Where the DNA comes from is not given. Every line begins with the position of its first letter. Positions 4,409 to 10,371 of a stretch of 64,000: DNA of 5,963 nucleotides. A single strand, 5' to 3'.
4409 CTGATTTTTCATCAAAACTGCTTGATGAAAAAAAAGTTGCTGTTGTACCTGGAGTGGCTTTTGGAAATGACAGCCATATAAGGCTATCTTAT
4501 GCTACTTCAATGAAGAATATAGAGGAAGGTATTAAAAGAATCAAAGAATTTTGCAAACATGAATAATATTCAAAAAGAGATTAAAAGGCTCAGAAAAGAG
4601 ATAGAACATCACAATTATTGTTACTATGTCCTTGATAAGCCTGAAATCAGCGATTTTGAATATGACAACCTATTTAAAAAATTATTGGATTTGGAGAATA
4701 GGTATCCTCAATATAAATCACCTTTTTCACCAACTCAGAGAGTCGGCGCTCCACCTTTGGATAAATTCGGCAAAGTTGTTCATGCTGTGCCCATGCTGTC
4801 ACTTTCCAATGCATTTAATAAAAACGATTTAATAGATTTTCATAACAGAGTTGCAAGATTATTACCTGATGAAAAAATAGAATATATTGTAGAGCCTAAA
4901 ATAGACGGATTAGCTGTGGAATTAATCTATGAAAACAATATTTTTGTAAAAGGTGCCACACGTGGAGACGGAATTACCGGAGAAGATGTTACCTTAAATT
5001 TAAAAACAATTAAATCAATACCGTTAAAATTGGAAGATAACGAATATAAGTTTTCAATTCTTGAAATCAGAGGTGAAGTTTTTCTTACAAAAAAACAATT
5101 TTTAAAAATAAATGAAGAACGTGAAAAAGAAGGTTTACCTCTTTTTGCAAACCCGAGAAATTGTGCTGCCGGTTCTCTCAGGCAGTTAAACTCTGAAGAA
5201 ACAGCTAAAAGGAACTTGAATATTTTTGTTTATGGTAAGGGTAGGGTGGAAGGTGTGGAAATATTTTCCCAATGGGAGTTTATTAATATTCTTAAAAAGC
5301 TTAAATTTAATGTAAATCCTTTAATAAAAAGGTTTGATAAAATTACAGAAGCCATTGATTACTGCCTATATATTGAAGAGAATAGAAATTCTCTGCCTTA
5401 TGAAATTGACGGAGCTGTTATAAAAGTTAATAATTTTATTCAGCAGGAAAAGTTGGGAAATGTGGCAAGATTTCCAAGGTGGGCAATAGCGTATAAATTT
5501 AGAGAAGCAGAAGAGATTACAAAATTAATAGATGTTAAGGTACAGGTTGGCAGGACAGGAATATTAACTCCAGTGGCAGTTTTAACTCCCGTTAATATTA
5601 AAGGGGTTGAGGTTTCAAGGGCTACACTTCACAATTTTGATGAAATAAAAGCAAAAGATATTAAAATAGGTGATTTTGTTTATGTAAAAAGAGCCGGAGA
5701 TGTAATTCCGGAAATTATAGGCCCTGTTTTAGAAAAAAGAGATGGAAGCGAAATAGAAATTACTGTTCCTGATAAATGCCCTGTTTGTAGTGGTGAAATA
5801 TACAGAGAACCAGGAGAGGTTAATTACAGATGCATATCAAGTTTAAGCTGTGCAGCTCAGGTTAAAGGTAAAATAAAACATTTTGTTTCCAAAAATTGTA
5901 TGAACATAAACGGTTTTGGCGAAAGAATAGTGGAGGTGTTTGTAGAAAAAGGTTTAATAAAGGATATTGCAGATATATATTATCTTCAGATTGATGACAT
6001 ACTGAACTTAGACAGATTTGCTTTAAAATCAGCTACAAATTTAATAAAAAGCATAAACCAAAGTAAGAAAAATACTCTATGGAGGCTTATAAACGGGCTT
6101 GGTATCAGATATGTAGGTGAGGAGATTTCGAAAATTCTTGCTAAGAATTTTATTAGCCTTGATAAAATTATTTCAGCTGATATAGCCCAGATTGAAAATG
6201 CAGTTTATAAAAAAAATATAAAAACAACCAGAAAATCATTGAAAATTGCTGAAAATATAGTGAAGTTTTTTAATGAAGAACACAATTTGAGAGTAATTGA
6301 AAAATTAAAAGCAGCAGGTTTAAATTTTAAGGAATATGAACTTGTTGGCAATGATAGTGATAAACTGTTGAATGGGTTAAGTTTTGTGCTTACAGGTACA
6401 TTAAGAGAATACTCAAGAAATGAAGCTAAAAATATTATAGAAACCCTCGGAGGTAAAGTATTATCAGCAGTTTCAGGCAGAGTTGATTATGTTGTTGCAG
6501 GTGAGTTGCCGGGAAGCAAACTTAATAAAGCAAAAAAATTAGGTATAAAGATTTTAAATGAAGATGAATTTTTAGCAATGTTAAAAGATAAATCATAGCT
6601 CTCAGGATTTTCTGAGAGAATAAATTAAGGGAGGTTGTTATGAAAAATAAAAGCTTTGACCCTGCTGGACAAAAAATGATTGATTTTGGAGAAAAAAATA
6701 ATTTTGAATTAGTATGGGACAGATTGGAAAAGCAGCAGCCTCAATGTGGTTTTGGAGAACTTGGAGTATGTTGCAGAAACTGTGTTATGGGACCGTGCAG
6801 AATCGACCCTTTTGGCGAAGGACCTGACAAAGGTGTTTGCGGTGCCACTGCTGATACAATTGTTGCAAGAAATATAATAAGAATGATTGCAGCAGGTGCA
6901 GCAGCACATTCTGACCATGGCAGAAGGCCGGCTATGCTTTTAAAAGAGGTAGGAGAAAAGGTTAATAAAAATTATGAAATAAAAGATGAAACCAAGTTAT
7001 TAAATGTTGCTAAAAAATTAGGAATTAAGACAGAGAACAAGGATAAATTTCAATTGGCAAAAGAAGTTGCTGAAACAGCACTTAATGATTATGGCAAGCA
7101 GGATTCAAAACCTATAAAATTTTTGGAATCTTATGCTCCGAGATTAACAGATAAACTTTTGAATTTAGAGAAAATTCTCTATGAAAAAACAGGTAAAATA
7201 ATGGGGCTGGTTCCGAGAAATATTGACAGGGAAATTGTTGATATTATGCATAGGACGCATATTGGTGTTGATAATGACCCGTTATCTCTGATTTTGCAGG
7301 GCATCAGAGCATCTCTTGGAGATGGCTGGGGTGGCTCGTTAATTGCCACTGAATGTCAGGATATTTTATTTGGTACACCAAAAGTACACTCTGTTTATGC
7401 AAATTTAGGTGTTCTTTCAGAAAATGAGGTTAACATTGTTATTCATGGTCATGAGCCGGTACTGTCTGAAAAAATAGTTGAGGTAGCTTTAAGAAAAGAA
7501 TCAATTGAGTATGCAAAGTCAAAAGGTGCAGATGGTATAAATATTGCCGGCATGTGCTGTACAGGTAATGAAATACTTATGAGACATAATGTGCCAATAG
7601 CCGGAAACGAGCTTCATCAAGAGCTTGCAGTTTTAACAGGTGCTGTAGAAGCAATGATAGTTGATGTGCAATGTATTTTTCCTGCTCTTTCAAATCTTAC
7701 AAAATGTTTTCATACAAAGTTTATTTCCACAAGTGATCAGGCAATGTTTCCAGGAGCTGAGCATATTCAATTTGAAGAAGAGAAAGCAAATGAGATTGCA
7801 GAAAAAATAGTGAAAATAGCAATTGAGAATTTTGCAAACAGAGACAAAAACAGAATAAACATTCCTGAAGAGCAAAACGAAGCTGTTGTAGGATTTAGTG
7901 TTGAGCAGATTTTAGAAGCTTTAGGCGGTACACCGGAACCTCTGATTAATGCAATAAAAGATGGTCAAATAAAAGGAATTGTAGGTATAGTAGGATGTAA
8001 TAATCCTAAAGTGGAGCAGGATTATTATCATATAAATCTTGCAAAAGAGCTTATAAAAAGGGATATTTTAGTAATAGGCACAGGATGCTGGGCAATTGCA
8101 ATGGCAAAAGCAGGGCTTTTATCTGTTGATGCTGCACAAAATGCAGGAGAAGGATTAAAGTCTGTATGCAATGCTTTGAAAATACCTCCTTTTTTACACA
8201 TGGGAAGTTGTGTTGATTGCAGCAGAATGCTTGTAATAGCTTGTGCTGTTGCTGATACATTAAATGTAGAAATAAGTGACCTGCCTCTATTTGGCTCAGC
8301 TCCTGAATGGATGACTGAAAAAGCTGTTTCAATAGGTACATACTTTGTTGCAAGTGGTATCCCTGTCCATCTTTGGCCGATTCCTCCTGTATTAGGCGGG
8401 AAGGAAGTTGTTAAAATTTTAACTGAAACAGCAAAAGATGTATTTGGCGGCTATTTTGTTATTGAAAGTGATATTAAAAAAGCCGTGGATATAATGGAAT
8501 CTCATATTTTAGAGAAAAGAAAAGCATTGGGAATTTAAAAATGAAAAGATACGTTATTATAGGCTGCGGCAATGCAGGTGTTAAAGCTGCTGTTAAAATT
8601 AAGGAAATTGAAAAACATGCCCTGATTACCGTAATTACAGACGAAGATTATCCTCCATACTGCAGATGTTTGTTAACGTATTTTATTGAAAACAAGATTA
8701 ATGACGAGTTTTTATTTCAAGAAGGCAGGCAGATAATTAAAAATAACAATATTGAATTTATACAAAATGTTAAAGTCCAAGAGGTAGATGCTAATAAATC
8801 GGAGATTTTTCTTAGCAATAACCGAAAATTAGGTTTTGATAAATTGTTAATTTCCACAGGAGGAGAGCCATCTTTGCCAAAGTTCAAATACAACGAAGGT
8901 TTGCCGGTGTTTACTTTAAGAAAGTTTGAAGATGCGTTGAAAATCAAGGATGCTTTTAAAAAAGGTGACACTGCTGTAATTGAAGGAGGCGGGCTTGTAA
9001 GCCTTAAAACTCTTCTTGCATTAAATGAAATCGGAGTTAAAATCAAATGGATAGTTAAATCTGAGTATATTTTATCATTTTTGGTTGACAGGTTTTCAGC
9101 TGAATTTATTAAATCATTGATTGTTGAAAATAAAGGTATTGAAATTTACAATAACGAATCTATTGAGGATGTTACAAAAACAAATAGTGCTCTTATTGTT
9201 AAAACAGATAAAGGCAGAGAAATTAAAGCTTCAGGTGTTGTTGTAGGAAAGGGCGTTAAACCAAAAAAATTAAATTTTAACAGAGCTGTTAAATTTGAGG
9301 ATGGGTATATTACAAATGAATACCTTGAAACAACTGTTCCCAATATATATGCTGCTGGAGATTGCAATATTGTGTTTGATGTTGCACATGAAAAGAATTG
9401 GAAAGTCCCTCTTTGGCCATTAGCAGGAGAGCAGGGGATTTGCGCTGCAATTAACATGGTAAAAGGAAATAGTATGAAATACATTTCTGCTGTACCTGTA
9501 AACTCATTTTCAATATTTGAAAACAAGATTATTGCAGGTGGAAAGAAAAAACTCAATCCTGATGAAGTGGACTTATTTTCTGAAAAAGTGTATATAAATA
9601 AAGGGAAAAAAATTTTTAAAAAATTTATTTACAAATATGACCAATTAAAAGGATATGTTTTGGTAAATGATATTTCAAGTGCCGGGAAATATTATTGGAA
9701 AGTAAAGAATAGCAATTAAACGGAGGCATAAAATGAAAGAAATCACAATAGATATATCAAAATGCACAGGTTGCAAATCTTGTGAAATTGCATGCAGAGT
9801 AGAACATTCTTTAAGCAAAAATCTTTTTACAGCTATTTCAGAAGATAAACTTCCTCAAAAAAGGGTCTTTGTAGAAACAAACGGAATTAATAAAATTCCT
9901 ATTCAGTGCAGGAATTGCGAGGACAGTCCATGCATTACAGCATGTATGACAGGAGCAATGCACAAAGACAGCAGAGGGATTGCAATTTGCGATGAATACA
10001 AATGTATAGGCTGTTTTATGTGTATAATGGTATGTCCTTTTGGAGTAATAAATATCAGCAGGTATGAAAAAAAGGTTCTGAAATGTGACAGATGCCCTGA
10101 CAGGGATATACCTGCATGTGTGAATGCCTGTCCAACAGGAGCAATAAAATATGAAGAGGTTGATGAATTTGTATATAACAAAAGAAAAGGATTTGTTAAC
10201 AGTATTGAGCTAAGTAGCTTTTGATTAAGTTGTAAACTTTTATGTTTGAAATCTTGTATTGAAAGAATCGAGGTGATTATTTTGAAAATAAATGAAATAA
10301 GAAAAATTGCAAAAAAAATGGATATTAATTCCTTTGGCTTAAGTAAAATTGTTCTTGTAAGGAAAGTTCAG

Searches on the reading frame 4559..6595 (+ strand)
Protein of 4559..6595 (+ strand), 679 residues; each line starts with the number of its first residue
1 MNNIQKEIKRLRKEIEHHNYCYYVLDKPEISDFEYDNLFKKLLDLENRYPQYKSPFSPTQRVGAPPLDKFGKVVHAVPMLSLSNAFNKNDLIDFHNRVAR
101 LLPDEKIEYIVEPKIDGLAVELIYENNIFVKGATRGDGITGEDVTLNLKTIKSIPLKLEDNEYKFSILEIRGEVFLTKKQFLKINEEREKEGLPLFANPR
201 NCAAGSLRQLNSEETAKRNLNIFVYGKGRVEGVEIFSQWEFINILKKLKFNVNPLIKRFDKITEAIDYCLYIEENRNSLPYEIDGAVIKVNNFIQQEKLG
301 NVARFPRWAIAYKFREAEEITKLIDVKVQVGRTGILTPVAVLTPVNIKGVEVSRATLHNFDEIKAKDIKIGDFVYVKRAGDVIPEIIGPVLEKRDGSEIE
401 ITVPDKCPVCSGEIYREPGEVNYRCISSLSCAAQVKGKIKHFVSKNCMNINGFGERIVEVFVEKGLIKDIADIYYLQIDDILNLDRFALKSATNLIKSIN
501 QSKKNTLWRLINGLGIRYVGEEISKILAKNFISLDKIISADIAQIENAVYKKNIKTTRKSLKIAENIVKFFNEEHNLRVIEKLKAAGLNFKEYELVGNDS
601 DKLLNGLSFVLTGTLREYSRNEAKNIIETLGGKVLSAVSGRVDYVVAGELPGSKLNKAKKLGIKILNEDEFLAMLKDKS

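Call 64: search_protein_families(library=pfam, proteins=[window:4559-6595:+], max_evalue=0.00001)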
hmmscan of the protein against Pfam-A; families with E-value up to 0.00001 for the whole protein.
window:4559-6595:+ (679 aa): 6 families
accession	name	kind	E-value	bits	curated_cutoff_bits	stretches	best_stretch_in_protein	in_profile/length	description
PF01653.23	DNA_ligase_aden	-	1.3e-93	313.7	27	1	69-315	3-251/253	NAD-dependent DNA ligase adenylation domain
PF03120.22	DNA_ligase_OB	-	7e-34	116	32.9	1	321-397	2-78/79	NAD-dependent DNA ligase OB-fold domain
PF00533.33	BRCT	-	2.5e-18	66.5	21.3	1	601-674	3-77/78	BRCA1 C Terminus (BRCT) domain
PF12826.13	HHH_2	-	3.6e-11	43.5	27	1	509-580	1-64/64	Helix-hairpin-helix motif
PF22745.1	Nlig-Ia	-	1.7e-10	41.8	27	1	5-52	3-50/92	DNA ligase-like, N-terminal NAD+-binding domain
PF03119.21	DNA_ligase_ZBD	-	8.9e-08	32.3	25.8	1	406-433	1-27/27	NAD-dependent DNA ligase C4 zinc finger domain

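Call 70: find_homologous_proteins(query=window:4559-6595:+, max_evalue=1e-50)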
Query window:4559-6595:+ (679 aa): 8000 proteins with E <= 1e-50 among 8000 candidates; the best 120 are listed.
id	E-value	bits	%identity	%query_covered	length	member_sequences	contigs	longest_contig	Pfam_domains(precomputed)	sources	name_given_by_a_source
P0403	0.0e+0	1499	100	100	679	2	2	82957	PF12826.14,PF03120.23,PF01653.24,PF00533.34,PF03119.22,PF22745.3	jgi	jgi:DNA ligase (NAD+)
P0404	0.0e+0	1184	78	100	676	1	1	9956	PF12826.14,PF03120.23,PF14520.13,PF01653.24,PF00533.34,PF03119.22,PF16589.13,PF22745.3,PF12738.14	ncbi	-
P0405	0.0e+0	1165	76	99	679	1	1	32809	PF12826.14,PF03120.23,PF01653.24,PF00533.34,PF03119.22,PF16589.13,PF22745.3,PF12738.14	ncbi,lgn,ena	-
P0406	0.0e+0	1163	76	99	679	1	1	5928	PF12826.14,PF03120.23,PF01653.24,PF00533.34,PF03119.22,PF16589.13,PF22745.3,PF12738.14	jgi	-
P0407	5.2e-295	998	67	99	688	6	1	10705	PF12826.14,PF03120.23,PF14520.13,PF01653.24,PF00533.34,PF03119.22,PF22745.3,PF12738.14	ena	-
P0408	6.0e-294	995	65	99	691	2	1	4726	PF12826.14,PF03120.23,PF01653.24,PF00533.34,PF03119.22,PF22745.3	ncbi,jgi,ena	-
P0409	1.5e-293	994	67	99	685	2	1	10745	PF12826.14,PF03120.23,PF01653.24,PF00533.34,PF03119.22,PF22745.3,PF12738.14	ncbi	-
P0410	1.0e-289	981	65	99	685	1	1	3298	PF12826.14,PF03120.23,PF14520.13,PF01653.24,PF00533.34,PF03119.22,PF22745.3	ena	-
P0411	2.7e-288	976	66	100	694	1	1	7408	PF12826.14,PF03120.23,PF14520.13,PF01653.24,PF00533.34,PF03119.22,PF22745.3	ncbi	-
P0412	7.9e-281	951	64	99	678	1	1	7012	PF12826.14,PF03120.23,PF01653.24,PF00533.34,PF03119.22,PF22745.3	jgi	jgi:DNA ligase (NAD+)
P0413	2.9e-274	930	63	99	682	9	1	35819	PF12826.14,PF03120.23,PF01653.24,PF00533.34,PF03119.22,PF22745.3,PF12738.14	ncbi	-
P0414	1.5e-273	927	63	99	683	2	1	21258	PF12826.14,PF03120.23,PF01653.24,PF00533.34,PF03119.22,PF22745.3,PF12738.14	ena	-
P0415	1.4e-272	924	63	99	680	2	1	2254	PF12826.14,PF03120.23,PF14520.13,PF01653.24,PF00533.34,PF03119.22,PF22745.3,PF12738.14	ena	-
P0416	1.6e-272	924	64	99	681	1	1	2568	PF12826.14,PF03120.23,PF14520.13,PF01653.24,PF00533.34,PF03119.22,PF22745.3,PF12738.14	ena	-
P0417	2.4e-272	923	63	99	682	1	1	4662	PF12826.14,PF03120.23,PF14520.13,PF01653.24,PF00533.34,PF03119.22,PF22745.3,PF12738.14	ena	-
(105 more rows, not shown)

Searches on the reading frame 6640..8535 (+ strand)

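Call 64: search_protein_families(library=pfam, proteins=[window:6640-8535:+], max_evalue=0.00001)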
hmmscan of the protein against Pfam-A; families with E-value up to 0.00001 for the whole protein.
window:6640-8535:+ (632 aa): 1 family
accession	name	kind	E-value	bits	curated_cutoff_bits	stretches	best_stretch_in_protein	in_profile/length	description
PF03063.25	Prismane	-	1.9e-185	617.8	27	1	43-613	1-513/513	Prismane/CO dehydrogenase family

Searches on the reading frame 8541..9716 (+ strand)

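Call 64: search_protein_families(library=pfam, proteins=[window:8541-9716:+], max_evalue=0.00001)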
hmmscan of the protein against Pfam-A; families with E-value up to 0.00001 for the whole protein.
window:8541-9716:+ (392 aa): 4 families
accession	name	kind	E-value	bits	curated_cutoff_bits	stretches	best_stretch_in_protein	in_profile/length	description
PF07992.20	Pyr_redox_2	-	4.7e-46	158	26.1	1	3-299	2-291/291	Pyridine nucleotide-disulphide oxidoreductase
PF13738.12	Pyr_redox_3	-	1.9e-11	44.2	30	1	61-273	86-305/305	Pyridine nucleotide-disulphide oxidoreductase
PF00070.33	Pyr_redox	-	5.8e-08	33.6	22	0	145-217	2-72/82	Pyridine nucleotide-disulphide oxidoreductase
PF03486.20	HI0933_like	-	3.1e-07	30.5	50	0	195-239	119-164/244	HI0933-like protein Rossmann domain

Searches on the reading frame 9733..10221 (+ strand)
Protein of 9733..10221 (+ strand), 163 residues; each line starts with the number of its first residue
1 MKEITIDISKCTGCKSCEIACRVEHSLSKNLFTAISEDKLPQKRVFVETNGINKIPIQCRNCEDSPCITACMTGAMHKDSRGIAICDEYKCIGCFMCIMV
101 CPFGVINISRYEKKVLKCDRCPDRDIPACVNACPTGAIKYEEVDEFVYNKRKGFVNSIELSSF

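Call 64: search_protein_families(library=pfam, proteins=[window:9733-10221:+], max_evalue=0.00001)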
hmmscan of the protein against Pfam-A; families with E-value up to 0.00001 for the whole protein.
window:9733-10221:+ (163 aa): 8 families
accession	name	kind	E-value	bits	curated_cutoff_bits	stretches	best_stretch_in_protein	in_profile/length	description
PF13247.11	Fer4_11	-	6.2e-14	52.5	26.2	1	55-140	6-97/100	4Fe-4S dicluster domain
PF12838.12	Fer4_7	-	3.4e-12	47.1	27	0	58-105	1-52/52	4Fe-4S dicluster domain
PF13187.11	Fer4_9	-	3.9e-12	46.4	27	1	90-138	1-52/52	4Fe-4S dicluster domain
PF12837.12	Fer4_6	-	2.6e-11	43.3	25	0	87-106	5-24/24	4Fe-4S binding domain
PF00037.32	Fer4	-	6.8e-09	35.6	21.1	0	87-106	4-23/24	4Fe-4S binding domain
PF13237.11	Fer4_10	-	7.7e-08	32.6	25.5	0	54-102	4-53/53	4Fe-4S dicluster domain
PF12797.12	Fer4_2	-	6.8e-06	26.2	24.5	0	4-21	3-20/22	4Fe-4S binding domain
PF12800.12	Fer4_4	-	7e-06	26.4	24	0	89-104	2-17/17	4Fe-4S binding domain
